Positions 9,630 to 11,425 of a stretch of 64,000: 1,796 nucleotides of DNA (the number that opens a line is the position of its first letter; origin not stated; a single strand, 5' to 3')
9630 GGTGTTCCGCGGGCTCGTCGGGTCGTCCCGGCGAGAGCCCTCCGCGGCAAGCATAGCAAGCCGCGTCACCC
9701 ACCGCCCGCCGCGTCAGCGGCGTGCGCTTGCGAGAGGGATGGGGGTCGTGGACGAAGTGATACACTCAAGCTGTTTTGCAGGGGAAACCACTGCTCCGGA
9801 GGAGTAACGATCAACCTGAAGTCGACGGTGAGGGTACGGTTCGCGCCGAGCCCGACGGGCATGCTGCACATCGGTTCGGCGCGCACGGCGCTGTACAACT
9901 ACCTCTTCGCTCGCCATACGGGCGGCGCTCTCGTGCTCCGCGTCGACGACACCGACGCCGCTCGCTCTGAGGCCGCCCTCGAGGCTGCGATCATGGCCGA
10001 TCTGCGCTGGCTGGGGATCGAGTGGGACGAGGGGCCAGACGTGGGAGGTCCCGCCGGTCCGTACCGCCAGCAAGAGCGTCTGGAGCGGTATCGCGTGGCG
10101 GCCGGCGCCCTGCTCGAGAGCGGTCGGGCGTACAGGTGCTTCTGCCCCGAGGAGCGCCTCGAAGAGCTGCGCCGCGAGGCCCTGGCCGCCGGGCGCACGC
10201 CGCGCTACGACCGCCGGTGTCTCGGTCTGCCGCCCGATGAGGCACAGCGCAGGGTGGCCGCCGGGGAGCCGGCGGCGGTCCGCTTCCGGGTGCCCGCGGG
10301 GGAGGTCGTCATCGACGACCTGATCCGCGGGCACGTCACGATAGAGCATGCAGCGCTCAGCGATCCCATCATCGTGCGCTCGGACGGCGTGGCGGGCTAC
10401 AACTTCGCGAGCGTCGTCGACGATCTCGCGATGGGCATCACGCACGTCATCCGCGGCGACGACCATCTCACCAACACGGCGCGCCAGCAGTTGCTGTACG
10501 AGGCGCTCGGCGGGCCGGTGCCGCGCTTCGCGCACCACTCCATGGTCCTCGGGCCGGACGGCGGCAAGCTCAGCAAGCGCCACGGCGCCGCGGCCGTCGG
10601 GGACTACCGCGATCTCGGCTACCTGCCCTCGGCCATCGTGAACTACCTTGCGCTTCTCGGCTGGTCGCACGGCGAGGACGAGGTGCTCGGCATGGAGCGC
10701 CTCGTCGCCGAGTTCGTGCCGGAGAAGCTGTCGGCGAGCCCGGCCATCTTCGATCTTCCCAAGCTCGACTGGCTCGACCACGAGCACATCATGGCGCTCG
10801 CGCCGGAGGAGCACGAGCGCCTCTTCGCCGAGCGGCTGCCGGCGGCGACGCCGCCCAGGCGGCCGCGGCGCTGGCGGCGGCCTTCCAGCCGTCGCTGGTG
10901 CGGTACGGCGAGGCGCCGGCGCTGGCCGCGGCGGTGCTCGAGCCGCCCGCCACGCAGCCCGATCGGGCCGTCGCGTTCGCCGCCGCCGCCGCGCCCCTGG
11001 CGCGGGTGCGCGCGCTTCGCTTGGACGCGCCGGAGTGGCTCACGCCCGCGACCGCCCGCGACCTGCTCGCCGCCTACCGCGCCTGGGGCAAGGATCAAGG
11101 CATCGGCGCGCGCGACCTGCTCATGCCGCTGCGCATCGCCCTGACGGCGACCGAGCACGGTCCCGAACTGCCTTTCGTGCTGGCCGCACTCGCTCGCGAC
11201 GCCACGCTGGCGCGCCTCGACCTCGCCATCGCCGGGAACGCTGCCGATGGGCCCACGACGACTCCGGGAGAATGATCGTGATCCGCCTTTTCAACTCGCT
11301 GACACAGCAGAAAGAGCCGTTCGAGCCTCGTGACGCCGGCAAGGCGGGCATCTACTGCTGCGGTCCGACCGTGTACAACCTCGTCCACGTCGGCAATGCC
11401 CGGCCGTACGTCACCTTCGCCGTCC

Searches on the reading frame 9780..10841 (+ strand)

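Call 35: search_protein_families(library=pfam, proteins=[window:9780-10841:+], max_evalue=0.0001)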
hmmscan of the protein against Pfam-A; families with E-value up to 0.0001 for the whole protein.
window:9780-10841:+ (354 aa): 1 family
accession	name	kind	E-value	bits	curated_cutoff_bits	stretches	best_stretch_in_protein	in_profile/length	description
PF00749.27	tRNA-synt_1c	-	1.8e-96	323.2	23.4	1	17-331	2-314/314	tRNA synthetases class I (E and Q), catalytic domain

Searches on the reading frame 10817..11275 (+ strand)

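Call 35: search_protein_families(library=pfam, proteins=[window:10817-11275:+], max_evalue=0.0001)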
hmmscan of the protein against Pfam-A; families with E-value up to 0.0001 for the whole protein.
window:10817-11275:+ (152 aa): 1 family
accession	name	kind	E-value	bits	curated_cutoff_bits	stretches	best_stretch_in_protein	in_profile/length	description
PF19269.4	Anticodon_2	-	3.9e-12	47.2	23.6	1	17-138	17-141/141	Anticodon binding domain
